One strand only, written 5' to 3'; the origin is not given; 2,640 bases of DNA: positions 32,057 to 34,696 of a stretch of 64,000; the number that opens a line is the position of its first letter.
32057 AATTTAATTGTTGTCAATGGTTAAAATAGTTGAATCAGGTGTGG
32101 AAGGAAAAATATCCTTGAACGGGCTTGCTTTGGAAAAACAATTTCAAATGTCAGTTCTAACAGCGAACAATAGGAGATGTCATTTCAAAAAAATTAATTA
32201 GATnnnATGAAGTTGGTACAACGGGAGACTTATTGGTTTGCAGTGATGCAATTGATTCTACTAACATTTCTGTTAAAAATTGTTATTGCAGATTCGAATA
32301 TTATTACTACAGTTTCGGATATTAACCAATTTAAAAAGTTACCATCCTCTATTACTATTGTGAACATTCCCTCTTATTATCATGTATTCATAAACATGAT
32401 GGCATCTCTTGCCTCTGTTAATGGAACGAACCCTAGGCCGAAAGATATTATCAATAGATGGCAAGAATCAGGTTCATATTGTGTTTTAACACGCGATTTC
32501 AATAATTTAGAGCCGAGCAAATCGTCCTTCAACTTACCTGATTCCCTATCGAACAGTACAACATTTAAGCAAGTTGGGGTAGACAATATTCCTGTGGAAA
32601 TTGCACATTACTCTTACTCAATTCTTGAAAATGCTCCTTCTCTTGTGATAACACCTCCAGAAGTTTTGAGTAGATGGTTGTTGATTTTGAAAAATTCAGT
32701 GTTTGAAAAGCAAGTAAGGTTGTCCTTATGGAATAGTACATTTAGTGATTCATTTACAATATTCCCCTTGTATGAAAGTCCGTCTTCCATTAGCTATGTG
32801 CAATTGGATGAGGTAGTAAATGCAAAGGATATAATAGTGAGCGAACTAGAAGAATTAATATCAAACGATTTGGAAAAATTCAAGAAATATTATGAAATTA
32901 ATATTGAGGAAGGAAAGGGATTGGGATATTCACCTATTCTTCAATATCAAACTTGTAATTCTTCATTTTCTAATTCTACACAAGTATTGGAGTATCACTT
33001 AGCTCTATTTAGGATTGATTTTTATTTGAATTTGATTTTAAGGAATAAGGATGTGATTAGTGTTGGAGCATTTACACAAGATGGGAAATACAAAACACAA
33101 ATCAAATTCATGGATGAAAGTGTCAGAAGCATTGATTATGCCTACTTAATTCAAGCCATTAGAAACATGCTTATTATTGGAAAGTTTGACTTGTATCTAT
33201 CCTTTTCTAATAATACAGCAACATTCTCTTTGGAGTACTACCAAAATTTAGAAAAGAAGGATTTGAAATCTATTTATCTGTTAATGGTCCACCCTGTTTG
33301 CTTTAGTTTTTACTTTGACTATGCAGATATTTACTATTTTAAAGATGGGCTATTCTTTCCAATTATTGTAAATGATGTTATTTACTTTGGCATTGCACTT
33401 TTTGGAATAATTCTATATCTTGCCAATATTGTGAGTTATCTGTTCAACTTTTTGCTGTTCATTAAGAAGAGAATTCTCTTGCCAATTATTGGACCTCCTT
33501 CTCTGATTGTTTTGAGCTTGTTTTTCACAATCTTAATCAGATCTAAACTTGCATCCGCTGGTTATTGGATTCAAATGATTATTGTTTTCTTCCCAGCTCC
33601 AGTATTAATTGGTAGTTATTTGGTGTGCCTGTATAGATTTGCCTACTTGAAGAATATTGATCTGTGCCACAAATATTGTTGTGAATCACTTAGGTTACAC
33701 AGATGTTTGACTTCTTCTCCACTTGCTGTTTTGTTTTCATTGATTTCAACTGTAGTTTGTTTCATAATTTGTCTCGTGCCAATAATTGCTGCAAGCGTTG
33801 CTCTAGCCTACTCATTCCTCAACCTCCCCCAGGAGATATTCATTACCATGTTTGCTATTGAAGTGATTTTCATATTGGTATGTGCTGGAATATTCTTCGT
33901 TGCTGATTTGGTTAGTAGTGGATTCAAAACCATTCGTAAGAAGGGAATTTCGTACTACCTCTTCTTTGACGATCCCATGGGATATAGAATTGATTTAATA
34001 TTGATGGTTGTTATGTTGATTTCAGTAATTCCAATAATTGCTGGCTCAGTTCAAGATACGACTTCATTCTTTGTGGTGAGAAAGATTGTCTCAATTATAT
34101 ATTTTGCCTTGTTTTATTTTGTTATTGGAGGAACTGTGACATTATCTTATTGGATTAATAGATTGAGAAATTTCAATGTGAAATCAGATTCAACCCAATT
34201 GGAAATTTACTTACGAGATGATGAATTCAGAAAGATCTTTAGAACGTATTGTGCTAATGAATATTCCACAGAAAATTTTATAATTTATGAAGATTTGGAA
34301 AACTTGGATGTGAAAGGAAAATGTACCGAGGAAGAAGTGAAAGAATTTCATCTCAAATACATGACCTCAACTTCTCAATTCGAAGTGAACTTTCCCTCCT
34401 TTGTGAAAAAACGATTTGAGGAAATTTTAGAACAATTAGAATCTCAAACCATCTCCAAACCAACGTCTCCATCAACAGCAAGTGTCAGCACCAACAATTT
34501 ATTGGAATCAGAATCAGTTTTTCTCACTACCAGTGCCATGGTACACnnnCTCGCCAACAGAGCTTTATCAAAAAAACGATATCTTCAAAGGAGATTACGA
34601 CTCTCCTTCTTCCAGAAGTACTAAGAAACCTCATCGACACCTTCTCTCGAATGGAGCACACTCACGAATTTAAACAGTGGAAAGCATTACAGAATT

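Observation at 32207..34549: Seven-TM receptor fused to an RGS domain, with a ~380-aa glycosylated ectodomain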

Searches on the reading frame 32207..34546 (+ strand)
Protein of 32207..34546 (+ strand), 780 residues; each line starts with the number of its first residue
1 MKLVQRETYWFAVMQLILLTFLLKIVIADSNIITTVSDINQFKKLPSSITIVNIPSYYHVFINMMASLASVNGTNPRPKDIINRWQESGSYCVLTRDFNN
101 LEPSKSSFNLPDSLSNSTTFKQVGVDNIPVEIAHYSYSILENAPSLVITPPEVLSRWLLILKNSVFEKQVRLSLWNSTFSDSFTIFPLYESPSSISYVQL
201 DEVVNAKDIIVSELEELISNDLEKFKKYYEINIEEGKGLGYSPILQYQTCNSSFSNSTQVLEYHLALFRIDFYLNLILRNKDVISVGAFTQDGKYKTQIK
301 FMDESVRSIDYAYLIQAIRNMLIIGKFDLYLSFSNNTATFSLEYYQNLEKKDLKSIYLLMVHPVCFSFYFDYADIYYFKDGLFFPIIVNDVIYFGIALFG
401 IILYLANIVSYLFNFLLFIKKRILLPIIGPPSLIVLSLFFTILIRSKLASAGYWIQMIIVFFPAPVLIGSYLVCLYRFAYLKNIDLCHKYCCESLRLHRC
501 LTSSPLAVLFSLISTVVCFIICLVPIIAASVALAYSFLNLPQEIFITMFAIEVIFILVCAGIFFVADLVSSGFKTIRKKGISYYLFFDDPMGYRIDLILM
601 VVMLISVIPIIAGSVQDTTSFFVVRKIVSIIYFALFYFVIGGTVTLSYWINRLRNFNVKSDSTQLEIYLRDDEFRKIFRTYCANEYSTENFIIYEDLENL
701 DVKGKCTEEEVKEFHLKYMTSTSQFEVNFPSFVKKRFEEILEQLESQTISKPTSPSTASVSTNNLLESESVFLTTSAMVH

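Call 3: search_protein_families(library=pfam, proteins=[window:32207-34546:+], max_evalue=1)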
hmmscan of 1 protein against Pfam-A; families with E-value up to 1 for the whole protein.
window:32207-34546:+ (780 aa): 3 families
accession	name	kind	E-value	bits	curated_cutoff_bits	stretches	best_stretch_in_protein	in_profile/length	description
PF00615.24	RGS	-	0.00058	20.7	23.9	1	669-747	6-83/117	Regulator of G protein signaling domain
PF22357.2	AF1548-like_C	-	0.12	13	23.9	1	553-582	12-41/56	AF1548-like, C-terminal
PF19868.4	DUF6341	-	0.35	11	26.4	1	638-662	18-42/50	Family of unknown function (DUF6341)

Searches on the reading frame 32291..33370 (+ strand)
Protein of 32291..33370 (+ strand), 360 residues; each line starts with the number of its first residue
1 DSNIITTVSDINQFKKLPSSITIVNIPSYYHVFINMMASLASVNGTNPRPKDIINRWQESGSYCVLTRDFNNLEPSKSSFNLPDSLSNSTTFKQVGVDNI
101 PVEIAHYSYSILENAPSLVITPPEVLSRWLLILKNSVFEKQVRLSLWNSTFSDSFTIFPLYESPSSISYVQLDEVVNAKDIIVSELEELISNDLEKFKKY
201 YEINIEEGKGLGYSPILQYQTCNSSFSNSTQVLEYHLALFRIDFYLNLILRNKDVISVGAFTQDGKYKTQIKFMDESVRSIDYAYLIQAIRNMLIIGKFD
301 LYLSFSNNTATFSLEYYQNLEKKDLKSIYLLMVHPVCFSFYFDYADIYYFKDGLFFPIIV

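Call 55: predict_structure(alignment_id=A4)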
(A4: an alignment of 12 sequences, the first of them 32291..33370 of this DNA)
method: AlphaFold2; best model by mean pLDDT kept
length: 360 residues; sequences in the alignment: 12
mean_pLDDT: 64.7   pTM: 0.73
mean pLDDT of the five models: 64.7, 53.0, 52.5, 51.6, 51.0
residues with pLDDT >= 90: 29; 70-90: 138; 50-70: 104; < 50: 89
segments of 3 or more residues with pLDDT < 50: 41-100, 210-219, 344-346, 349-360
pLDDT, mean of each block of 10 residues (from residue 1): 61 66 74 65 44 43 31 29 32 38 54 59 73 63 61 74 77 70 90 89 63 42 62 82 89 79 80 68 89 91 77 86 76 65 50 37
secondary structure, 60 per line:
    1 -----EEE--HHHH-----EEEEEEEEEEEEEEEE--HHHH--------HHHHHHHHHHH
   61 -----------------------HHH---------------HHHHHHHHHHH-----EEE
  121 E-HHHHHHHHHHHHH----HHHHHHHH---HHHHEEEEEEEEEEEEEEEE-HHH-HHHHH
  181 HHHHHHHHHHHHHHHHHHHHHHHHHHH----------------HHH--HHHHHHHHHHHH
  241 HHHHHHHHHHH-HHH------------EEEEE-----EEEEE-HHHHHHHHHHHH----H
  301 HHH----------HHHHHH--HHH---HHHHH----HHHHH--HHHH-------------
elements in order: E6-8 H11-14 E20-35 H38-41 H50-60 H102-112 E118-121 H123-135 H140-147 H151-154 E155-170 H176-207 H229-251 E268-272 E278-282 H284-295 H300-303 H314-319 H328-332 H337-341 H344-347

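Call 71: fold_search(model_id=the predicted structure, library=pdb)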
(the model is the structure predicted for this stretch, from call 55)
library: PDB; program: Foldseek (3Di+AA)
matches with E <= 10: 108; with E <= 0.001: 0
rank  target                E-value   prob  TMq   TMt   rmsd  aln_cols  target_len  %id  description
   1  8dx4_A                1.5e+00  0.03  0.17  0.13  23.2       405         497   11  Clostridioides difficile R20291 minor pilin - PilW fused with Maltose Binding Protein (released 2022-09-21)
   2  5ygs_C                1.6e+00  0.02  0.15  0.13  22.8       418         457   10  Human TNFRSF25 death domain (released 2018-10-03)
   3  3n93_A                2.3e+00  0.02  0.15  0.13  23.9       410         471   10  Crystal structure of human CRFR2 alpha extracellular domain in complex with Urocortin 3 (released 2010-10-20)
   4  6fwk_A                2.6e+00  0.02  0.10  0.05  22.0       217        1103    6  The crystal structure of Pol2CORE-M644G in complex with DNA and an incoming nucleotide (released 2019-01-30)
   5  9mqn_D                2.8e+00  0.06  0.16  0.14  15.1       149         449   13  AngV-F Pre-fusion Protein (released 2025-03-12)
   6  9vku_B                2.8e+00  0.06  0.13  0.10  17.4       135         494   16  Cryo-EM structure of DRT9 tetramer complex (released 2025-08-20)
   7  6kea_B                2.9e+00  0.02  0.18  0.13  24.3       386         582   13  crystal structure of MBP-tagged REV7-IpaB complex (released 2019-09-11)
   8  6kea_D                2.9e+00  0.02  0.16  0.12  25.4       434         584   11  crystal structure of MBP-tagged REV7-IpaB complex (released 2019-09-11)
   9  3n95_A                3.1e+00  0.02  0.16  0.13  23.6       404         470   11  Crystal structure of human CRFR2 alpha extracellular domain in complex with Urocortin 2 (released 2010-10-20)
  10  9ioa_A                3.2e+00  0.02  0.10  0.08  17.2       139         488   12  Cryo-EM structure of the tetrameric DRT9-ncRNA complex (released 2025-05-14)
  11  9vku_A                3.4e+00  0.02  0.09  0.08  17.2       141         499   12  Cryo-EM structure of DRT9 tetramer complex (released 2025-08-20)
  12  9hip_B                3.6e+00  0.03  0.11  0.09  15.6       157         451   10  MnmE-MnmG a2b2 complex (released 2025-08-27)
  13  3n96_A                3.6e+00  0.01  0.15  0.13  23.5       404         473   11  Crystal structure of human CRFR2 alpha extracellular domain in complex with Urocortin 1 (released 2010-10-20)
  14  5z0r_B                3.8e+00  0.01  0.15  0.13  24.9       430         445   10  Structural insight into the Zika virus capsid encapsulating the viral genome (released 2018-04-11)
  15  3n95_B                3.8e+00  0.01  0.16  0.13  23.6       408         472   11  Crystal structure of human CRFR2 alpha extracellular domain in complex with Urocortin 2 (released 2010-10-20)
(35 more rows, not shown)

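Call 83: search_protein_families(library=ncbifam, alignment_id=A4, max_evalue=1)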
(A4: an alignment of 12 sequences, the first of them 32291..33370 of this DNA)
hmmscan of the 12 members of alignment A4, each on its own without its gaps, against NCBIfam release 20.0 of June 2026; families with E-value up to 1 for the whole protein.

A. member 1, window:32291-33370:+ (360 aa): 0 families

B. families by the number of members that match (of 12 scanned): 5 families
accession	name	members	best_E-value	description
NF047807.1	LIC10920_lipo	1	8e-05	LIC10920 family plasminogen-binding lipoprotein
NF047516.1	LA_3659_fam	1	0.02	LA_3659 family protein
NF047514.1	SpiroCoCo_N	1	0.02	SpiroCoCo family coiled-coil protein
TIGR04546.1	rSAM_ahbC_deAc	1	0.051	12,18-didecarboxysiroheme deacetylase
TIGR04212.1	GlyGly_RbtA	1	0.083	rhombotarget A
